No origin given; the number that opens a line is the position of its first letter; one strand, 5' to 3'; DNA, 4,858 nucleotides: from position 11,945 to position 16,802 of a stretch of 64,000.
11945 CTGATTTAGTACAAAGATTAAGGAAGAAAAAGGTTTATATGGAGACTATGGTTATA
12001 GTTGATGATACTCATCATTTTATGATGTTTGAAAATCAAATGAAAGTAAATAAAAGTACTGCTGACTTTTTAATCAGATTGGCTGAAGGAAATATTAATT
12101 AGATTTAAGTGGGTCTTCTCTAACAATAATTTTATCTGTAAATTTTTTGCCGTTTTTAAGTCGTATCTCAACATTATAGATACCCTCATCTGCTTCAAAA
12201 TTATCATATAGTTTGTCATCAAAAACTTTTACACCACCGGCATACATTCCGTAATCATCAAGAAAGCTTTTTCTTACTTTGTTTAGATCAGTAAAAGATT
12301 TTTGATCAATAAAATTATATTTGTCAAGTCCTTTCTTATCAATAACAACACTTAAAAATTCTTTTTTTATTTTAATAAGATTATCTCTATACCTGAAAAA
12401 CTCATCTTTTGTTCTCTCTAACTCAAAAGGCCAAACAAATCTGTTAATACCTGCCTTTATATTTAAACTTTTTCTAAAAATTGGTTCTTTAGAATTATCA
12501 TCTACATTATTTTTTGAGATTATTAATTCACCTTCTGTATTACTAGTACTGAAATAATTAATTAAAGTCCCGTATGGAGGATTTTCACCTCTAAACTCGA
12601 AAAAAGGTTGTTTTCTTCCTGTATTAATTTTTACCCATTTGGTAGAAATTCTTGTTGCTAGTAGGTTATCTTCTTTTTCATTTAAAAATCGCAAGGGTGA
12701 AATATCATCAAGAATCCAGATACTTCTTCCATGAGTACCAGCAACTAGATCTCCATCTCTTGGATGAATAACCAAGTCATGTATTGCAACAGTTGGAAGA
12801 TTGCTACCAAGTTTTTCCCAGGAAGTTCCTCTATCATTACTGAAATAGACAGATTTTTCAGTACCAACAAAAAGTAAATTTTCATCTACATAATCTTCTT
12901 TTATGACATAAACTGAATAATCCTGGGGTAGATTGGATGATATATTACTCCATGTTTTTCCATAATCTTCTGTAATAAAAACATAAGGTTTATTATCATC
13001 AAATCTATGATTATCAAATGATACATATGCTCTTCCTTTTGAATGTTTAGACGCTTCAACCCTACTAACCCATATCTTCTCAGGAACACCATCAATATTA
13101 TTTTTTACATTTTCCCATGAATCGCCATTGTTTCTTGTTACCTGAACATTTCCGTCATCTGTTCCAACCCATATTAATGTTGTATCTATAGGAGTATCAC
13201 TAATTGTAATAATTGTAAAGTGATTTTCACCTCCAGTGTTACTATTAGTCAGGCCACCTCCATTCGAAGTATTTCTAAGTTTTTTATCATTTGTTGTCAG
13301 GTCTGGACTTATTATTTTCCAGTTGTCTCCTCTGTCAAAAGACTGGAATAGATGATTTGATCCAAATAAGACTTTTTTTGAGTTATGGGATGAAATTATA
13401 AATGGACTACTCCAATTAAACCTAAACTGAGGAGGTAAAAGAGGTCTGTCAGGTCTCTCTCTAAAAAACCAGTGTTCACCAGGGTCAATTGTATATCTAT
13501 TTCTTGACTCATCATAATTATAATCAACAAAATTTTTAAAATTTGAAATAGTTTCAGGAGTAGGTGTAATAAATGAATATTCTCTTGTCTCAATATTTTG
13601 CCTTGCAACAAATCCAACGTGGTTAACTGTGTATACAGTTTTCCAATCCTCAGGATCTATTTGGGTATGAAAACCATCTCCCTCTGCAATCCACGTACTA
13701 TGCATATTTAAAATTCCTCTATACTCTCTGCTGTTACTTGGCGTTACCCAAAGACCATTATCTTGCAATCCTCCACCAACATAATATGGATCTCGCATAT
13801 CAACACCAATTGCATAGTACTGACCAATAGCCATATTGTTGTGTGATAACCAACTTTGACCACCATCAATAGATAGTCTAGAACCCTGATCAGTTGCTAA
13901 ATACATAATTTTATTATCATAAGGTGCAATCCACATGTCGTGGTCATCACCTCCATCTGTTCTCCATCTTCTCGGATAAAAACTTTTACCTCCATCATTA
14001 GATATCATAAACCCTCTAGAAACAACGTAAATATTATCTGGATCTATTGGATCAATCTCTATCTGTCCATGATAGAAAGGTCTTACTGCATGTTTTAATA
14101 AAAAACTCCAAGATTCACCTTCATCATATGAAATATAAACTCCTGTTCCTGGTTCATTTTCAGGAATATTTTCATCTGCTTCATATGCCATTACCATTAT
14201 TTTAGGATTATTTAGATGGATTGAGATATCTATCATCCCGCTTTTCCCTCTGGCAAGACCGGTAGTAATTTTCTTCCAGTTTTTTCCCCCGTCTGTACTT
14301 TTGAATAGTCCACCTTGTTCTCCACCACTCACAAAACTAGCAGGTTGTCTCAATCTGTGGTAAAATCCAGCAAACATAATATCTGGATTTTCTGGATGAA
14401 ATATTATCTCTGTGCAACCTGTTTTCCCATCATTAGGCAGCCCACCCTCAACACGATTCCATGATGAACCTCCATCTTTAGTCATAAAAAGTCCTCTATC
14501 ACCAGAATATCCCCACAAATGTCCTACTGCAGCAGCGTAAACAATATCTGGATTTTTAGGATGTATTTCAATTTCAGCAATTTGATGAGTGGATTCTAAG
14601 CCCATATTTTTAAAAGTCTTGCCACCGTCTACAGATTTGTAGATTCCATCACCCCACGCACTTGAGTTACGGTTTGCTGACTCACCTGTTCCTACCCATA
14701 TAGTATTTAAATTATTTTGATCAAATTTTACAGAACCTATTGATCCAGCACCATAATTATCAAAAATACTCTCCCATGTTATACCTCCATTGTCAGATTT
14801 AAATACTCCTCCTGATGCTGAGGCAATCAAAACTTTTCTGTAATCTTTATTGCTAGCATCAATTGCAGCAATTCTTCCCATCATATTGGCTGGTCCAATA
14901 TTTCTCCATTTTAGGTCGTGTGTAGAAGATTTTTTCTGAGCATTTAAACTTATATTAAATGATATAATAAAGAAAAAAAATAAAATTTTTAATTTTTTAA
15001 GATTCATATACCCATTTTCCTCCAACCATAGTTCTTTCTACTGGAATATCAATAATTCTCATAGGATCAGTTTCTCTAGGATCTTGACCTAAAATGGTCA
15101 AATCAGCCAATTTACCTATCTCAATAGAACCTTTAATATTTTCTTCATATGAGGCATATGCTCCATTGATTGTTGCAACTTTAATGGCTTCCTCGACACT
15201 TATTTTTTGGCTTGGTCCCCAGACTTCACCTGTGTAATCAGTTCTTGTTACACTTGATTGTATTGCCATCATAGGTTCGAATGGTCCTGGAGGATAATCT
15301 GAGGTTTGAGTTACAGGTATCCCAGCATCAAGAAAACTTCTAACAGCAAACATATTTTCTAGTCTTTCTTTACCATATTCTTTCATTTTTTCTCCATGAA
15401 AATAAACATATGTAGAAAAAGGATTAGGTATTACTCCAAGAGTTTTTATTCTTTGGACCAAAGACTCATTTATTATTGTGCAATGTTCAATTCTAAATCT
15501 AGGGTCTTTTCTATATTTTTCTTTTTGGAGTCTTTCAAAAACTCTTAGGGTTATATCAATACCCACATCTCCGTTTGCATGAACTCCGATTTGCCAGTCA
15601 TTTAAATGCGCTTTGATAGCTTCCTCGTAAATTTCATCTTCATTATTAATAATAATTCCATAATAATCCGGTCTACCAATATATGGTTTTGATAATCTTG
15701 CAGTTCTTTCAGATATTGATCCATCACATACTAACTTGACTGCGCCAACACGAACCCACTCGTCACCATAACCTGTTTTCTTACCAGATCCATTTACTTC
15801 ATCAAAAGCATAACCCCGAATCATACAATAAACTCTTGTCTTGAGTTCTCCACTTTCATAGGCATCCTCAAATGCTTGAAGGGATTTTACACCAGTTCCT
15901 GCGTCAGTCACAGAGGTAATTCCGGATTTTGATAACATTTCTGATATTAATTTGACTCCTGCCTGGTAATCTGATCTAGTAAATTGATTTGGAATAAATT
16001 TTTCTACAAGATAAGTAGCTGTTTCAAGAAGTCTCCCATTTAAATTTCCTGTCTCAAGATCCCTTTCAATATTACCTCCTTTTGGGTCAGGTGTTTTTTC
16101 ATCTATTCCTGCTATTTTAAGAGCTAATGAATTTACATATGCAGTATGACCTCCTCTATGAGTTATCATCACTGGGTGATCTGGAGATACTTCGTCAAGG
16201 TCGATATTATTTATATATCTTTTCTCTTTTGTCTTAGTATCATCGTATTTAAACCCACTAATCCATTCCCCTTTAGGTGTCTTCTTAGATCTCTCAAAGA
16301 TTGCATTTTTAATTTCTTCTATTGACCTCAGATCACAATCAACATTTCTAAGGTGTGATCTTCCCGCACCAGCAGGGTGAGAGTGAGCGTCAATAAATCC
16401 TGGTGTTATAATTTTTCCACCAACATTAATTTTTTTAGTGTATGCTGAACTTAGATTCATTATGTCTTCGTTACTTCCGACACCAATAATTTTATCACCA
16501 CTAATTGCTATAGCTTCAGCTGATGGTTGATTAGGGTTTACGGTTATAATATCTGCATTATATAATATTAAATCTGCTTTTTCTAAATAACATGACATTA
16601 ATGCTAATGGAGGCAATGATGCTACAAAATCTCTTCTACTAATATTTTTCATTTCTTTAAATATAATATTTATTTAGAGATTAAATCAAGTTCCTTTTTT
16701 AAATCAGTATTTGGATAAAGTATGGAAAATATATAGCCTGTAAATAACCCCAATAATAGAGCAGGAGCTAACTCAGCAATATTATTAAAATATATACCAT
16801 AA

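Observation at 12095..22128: Six-gene operon couples an exported DmpA/BapA-type aminopeptidase to uptake and a complete beta-alanine-type catabolic route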

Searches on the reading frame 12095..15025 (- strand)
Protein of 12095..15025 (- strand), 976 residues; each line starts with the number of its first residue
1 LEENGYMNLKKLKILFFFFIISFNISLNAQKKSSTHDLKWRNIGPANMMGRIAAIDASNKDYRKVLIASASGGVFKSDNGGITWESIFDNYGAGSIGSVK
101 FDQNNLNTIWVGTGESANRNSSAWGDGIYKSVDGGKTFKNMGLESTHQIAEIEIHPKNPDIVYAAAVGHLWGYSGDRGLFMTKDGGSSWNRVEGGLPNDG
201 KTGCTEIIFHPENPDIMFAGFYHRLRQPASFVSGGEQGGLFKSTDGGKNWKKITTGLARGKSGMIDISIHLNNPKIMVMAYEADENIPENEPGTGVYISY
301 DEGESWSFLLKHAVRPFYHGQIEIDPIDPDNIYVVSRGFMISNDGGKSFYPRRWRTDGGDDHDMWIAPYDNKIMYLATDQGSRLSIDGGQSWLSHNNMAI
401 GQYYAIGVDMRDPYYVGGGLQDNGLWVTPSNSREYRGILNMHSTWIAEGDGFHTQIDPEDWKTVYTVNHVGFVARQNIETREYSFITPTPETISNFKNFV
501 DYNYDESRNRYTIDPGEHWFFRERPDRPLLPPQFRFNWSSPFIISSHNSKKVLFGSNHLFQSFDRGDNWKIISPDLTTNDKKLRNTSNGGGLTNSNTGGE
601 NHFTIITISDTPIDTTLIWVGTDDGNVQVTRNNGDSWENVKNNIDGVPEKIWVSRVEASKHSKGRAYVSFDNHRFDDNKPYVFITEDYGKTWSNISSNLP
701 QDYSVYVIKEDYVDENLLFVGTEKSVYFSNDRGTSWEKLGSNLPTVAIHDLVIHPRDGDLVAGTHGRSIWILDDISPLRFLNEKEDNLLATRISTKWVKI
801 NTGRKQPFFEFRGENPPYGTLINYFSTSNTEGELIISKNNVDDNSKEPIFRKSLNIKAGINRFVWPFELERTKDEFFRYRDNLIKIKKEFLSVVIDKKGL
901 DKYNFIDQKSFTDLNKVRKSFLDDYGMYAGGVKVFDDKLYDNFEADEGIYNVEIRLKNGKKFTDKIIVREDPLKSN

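Call 4: search_protein_families(library=pfam, proteins=[window:12095-15025:-], max_evalue=0.001)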
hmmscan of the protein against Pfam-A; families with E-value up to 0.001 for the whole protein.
window:12095-15025:- (976 aa): 4 families
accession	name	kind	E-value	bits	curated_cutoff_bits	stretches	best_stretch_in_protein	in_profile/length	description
PF15902.12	Sortilin-Vps10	-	1.2e-35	123.6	33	3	128-261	3-120/446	Sortilin, neurotensin receptor 3,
PF02012.26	BNR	-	1.1e-12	46.3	27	0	242-252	2-12/12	BNR/Asp-box repeat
PF14870.12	PSII_BNR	-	2.4e-06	27.4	27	0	682-740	40-98/303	Photosynthesis system II assembly factor YCF48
PF15899.11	BNR_6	-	0.0001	22.4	27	0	240-253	1-14/14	BNR-Asp box repeat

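Call 5: search_protein_families(library=ncbifam, proteins=[window:12095-15025:-], max_evalue=0.001)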
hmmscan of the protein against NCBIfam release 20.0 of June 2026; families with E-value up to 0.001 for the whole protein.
window:12095-15025:- (976 aa): 3 families
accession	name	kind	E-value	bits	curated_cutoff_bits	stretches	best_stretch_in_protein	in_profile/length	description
NF045728.1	glycosyl_F510_1955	equivalog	1.8e-36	125.7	175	3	293-429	71-204/246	F510_1955 family glycosylhydrolase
NF010237.0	PRK13684.1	equivalog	2e-06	27.1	326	0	682-744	68-131/334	photosynthesis system II assembly factor Ycf48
NF047818.1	LIC11996_lipo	equivalog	6e-06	25.6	350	0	659-707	320-370/422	LIC11996 family lipoprotein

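Call 24: search_solved_structures(query=window:12095-15025:-, max_evalue=0.001)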
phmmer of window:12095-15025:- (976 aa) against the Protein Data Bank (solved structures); distinct sequences matched with E-value up to 0.001: 3.
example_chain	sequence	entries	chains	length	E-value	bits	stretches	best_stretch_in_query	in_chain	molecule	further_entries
3b7f_A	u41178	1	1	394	4.1e-10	41.3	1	168-297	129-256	Glycosyl hydrolase, BNR repeat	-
6fhp_A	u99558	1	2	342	0.0002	22.5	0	100-254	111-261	Dispase autolysis-inducing protein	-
5fzp_A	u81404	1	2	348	0.00035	21.7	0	100-254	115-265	DISPASE AUTOLYSIS-INDUCING PROTEIN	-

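Call 45: find_homologous_proteins(query=window:12095-15007:-, max_evalue=1e-10)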
Query window:12095-15007:- (970 aa): 7676 proteins with E <= 1e-10 among 8000 candidates; the best 120 are listed.
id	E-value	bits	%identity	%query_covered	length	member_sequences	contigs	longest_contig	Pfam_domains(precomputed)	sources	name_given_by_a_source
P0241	0.0e+0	2243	98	100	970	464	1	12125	PF15899.12,PF25852.1,PF14870.13,PF02012.27,PF15902.13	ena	-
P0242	0.0e+0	2237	98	100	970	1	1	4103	PF15899.12,PF25852.1,PF14870.13,PF02012.27,PF15902.13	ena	-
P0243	0.0e+0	2224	97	100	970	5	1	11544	PF25852.1,PF14870.13,PF02012.27,PF15902.13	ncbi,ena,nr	ncbi:MAG: hypothetical protein CMG05_03955 [Candidatus Marinimicrobia bacterium]|nr:hypothetical pro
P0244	0.0e+0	2172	94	100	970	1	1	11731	PF25852.1,PF14870.13,PF02012.27,PF15902.13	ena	-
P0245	0.0e+0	1969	85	100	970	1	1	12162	PF02012.27,PF15902.13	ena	-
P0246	0.0e+0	1966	85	100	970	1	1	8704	PF02012.27,PF15902.13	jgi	-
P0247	0.0e+0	1966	85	100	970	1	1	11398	PF02012.27,PF15902.13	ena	-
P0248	0.0e+0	1964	85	100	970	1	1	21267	PF02012.27,PF15902.13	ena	-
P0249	0.0e+0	1963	85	100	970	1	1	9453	PF02012.27,PF15902.13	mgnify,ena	mgnify:FL=1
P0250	0.0e+0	1963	85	100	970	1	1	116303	PF02012.27,PF15902.13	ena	-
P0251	0.0e+0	1963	85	100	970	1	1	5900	PF02012.27,PF15902.13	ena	-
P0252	0.0e+0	1962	85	100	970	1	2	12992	PF02012.27,PF15902.13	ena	-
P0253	0.0e+0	1962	85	100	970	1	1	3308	PF02012.27,PF15902.13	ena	-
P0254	0.0e+0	1962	85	100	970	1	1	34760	PF02012.27,PF15902.13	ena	-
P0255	0.0e+0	1961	85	100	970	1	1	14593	PF02012.27,PF15902.13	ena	-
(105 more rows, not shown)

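Call 59: predict_structure(alignment_id=A2)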
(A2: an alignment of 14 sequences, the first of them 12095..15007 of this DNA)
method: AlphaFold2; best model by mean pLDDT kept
length: 970 residues; sequences in the alignment: 14
mean_pLDDT: 53.6   pTM: 0.40
mean pLDDT of the five models: 53.6, 48.4, 46.3, 39.6, 36.6
residues with pLDDT >= 90: 4; 70-90: 267; 50-70: 276; < 50: 423
segments of 3 or more residues with pLDDT < 50: 17-46, 73-78, 83-87, 111-117, 164-167, 219-230, 252-255, 308-314, 330-337, 339-554, 558-565, 567-609, 735-739, 749-752, 758-764, 788-811, 916-936, 966-970
pLDDT, mean of each block of 10 residues (from residue 1): 56 54 30 23 43 57 58 48 52 81 77 46 82 76 81 86 55 86 77 70 84 69 35 79 76 52 79 67 59 80 56 54 58 45 35 33 39 39 36 22 22 20 22 19 23 26 21 21 34 42 30 25 22 31 41 45 43 29 22 26 40 62 64 78 60 62 64 78 84 65 71 74 81 53 53 49 49 72 59 32 27 66 84 66 76 67 63 69 58 74 67 51 26 45 83 82 47
secondary structure, 60 per line:
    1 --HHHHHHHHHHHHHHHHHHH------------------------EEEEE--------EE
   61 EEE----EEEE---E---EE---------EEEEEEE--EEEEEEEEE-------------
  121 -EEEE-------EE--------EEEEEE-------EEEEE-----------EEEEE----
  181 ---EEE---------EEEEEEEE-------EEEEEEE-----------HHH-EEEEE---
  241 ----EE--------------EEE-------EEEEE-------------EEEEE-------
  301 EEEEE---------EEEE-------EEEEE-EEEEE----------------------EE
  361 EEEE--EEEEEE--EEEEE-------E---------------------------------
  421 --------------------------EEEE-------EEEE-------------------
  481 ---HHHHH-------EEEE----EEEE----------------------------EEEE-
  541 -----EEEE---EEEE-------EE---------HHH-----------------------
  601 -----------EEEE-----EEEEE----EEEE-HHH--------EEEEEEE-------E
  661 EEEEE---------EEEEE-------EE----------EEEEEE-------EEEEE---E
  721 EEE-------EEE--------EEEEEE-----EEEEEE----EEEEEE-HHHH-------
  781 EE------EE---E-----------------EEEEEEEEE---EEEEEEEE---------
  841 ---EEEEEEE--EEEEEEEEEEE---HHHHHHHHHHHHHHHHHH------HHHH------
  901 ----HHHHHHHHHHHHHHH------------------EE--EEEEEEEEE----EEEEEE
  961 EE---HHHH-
elements in order (helices of 4 or more, strands of 3 or more residues): H3-21 E46-50 E59-63 E68-71 E90-96 E99-107 E122-125 E143-148 E156-160 E172-176 E184-186 E196-203 E211-217 E233-237 E261-263 E271-275 E289-293 E301-305 E315-318 E326-330 E332-336 E359-364 E367-372 E375-379 E447-450 E458-461 H484-488 E496-499 E504-507 E536-539 E546-549 E553-556 E612-615 E621-625 E630-633 E646-652 E660-665 E675-679 E699-704 E712-716 E720-723 E731-733 E742-747 E753-758 E763-768 H770-773 E812-820 E824-831 E844-850 E853-863 H867-884 H891-894 H905-919 E942-950 E955-962 H966-969

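Call 60: search_solved_structures(query=A2, max_evalue=0.01)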
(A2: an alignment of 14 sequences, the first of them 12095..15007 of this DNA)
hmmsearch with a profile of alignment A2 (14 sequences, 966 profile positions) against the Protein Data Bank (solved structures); distinct sequences matched with E-value up to 0.01: 4.
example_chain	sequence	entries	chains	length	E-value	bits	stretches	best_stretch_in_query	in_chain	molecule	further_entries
3b7f_A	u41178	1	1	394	9.8e-09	36.6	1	166-254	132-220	Glycosyl hydrolase, BNR repeat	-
6fhp_A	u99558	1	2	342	1e-05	26.6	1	58-215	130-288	Dispase autolysis-inducing protein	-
5fzp_A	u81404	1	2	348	1.1e-05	26.5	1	58-215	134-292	DISPASE AUTOLYSIS-INDUCING PROTEIN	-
8am5_S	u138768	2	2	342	0.0028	18.6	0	148-252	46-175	Photosystem II assembly lipoprotein Ycf48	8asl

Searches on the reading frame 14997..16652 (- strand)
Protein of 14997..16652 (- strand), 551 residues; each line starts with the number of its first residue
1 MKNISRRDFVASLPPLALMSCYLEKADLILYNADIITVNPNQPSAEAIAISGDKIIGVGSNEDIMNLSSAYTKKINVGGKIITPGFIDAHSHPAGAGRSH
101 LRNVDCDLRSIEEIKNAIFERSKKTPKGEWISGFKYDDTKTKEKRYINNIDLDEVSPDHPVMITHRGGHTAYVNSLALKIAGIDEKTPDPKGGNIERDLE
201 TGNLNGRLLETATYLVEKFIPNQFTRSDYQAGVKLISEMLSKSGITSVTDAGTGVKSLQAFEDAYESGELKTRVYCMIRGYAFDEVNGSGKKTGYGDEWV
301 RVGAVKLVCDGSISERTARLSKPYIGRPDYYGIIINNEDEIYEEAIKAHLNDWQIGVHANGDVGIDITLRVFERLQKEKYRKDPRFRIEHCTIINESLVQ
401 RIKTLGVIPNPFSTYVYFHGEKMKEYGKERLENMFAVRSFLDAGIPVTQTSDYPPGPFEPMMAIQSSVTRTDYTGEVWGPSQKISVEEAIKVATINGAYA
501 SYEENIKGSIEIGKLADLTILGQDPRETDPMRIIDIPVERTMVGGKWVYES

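Call 4: search_protein_families(library=pfam, proteins=[window:14997-16652:-], max_evalue=0.001)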
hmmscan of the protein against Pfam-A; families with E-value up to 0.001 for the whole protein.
window:14997-16652:- (551 aa): 2 families
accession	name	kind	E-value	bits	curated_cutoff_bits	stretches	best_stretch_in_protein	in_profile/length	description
PF07969.17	Amidohydro_3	-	2.7e-95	321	29.7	1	75-549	3-472/472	Amidohydrolase family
PF01979.26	Amidohydro_1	-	7.4e-17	62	25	1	226-548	31-345/345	Amidohydrolase family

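Call 5: search_protein_families(library=ncbifam, proteins=[window:14997-16652:-], max_evalue=0.001)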
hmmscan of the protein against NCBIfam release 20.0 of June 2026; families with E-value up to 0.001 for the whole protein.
window:14997-16652:- (551 aa): 31 families (the best 25 are shown)
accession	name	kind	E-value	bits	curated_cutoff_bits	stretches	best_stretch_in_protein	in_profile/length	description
TIGR01224.1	hutI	equivalog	2.1e-13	49.9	298.15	1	46-97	4-53/377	imidazolonepropionase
NF006056.0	PRK08204.1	subfamily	2.4e-13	49.6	391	2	367-524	229-382/449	hypothetical protein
NF005557.0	PRK07228.1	equivalog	2.5e-12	46.2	522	1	28-93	3-65/445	5'-deoxyadenosine deaminase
NF006689.0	PRK09237.1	equivalog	5.9e-12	44.9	371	1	25-92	2-65/383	amidohydrolase/deacetylase family metallohydrolase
NF006549.0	PRK09045.1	equivalog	1.5e-11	43.6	540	2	481-530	338-387/444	TRZ/ATZ family hydrolase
TIGR01178.1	ade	equivalog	1.2e-09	37.2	472.5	1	27-92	1-58/552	adenine deaminase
NF011990.0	PRK15446.2-6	subfamily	2.3e-09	36.5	233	1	484-550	326-384/390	alpha-D-ribose 1-methylphosphonate 5-triphosphate diphosphatase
NF004995.0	PRK06380.1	subfamily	1.9e-07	30.4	567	0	476-528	318-367/418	metal-dependent hydrolase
NF007457.0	PRK10027.1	equivalog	3.2e-07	28.9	768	1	24-92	28-92/588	adenine deaminase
TIGR03314.1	Se_ssnA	subfamily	3.5e-07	29.4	455.5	1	28-92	1-66/441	putative selenium metabolism protein SsnA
NF005540.0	PRK07203.1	equivalog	7.7e-07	28.1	444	1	28-92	2-67/444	putative aminohydrolase SsnA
NF051886.1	XaaProDiPepCaul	equivalog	7.8e-07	28.4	500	0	46-98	19-69/398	Xaa-Pro dipeptidase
TIGR00221.1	nagA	equivalog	1.3e-06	27.7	225.65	0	30-95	7-67/380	N-acetylglucosamine-6-phosphate deacetylase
NF006560.0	PRK09061.1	subfamily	1.3e-06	27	340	1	18-99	18-93/517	amidohydrolase family protein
NF006055.0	PRK08203.1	equivalog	1.4e-06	27.1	532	0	28-92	7-70/455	8-oxoguanine deaminase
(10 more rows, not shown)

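Call 23: search_solved_structures(query=window:14997-16652:-, max_evalue=0.00001)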
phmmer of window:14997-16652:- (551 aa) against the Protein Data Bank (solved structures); distinct sequences matched with E-value up to 0.00001: 3.
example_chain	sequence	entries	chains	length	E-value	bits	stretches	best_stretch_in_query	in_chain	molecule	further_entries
3icj_A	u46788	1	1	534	1.1e-37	133.8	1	32-527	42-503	uncharacterized metal-dependent hydrolase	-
3igh_X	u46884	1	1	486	2.4e-31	112.9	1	32-526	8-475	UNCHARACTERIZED METAL-DEPENDENT HYDROLASE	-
3ggm_A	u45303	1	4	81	1e-09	41.4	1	26-94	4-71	uncharacterized protein BT9727_2919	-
